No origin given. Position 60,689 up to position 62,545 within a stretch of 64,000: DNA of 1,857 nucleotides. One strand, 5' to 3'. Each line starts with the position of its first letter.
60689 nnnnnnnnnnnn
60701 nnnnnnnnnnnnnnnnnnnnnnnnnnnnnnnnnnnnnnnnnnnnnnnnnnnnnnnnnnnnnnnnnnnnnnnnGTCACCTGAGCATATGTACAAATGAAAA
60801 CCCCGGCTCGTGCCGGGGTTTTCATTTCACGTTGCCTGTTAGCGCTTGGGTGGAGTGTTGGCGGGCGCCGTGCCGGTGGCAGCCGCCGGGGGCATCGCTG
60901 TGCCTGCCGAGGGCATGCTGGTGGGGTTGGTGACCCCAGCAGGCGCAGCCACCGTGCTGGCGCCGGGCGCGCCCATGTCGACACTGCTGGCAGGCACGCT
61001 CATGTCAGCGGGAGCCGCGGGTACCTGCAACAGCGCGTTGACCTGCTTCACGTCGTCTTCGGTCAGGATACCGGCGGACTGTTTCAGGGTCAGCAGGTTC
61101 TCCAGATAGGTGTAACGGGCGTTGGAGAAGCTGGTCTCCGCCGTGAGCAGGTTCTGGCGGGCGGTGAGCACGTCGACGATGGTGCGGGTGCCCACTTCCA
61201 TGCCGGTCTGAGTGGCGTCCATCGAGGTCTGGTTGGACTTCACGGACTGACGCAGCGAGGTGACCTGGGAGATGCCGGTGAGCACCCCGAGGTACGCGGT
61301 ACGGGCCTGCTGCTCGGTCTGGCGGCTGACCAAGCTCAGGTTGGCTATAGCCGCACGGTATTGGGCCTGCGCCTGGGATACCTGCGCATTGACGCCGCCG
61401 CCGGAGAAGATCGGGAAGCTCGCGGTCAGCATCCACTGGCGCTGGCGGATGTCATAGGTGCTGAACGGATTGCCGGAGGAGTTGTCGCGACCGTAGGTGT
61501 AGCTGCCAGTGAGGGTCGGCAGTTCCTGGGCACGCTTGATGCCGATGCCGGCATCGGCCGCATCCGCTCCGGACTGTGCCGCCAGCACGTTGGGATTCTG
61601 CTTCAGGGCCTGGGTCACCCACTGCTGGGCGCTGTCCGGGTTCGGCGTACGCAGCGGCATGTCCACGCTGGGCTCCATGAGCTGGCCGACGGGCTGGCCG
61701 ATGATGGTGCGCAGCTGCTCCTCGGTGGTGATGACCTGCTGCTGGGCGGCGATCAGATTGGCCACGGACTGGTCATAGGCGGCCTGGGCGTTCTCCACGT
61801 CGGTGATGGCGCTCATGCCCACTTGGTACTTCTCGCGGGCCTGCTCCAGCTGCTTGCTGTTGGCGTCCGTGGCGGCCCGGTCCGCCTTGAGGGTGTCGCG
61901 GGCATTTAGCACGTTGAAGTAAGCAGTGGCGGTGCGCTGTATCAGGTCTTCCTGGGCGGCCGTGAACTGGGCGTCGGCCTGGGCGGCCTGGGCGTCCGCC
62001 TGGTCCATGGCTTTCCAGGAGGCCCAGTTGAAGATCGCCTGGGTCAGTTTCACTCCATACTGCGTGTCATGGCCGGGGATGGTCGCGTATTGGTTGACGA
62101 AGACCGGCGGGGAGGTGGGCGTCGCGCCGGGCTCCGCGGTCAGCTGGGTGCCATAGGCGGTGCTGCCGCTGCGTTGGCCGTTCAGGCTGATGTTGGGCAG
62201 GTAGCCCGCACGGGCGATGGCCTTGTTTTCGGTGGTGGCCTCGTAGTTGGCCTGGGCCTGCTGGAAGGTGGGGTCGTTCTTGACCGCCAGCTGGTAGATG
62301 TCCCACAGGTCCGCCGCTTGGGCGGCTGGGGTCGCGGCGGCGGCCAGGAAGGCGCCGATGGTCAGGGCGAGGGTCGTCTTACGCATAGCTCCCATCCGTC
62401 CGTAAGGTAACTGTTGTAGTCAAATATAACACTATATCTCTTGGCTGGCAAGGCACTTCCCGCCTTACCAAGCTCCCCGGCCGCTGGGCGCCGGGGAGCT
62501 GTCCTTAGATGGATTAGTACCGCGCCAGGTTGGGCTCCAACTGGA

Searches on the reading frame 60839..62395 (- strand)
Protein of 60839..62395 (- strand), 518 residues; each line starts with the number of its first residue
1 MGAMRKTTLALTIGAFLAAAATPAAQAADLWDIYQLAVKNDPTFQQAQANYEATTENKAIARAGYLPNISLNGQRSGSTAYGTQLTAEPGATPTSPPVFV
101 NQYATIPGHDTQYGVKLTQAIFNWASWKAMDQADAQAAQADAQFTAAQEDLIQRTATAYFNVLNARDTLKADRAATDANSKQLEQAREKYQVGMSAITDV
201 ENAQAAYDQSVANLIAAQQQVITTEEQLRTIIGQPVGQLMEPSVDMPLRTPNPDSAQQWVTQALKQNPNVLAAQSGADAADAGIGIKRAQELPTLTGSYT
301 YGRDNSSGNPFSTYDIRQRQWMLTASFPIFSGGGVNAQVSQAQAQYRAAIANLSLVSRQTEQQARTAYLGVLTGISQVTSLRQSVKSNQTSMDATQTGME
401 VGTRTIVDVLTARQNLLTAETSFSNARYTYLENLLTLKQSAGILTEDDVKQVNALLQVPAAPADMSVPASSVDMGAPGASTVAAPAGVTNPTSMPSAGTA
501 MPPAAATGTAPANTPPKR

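Call 53: search_protein_families(library=pfam, proteins=[window:60839-62395:-], max_evalue=0.00001)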
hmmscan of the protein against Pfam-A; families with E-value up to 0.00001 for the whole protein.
window:60839-62395:- (518 aa): 1 family
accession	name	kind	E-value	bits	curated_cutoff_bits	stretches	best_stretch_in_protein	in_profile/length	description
PF02321.23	OEP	-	2.6e-71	239.7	22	2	257-442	2-187/187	Outer membrane efflux protein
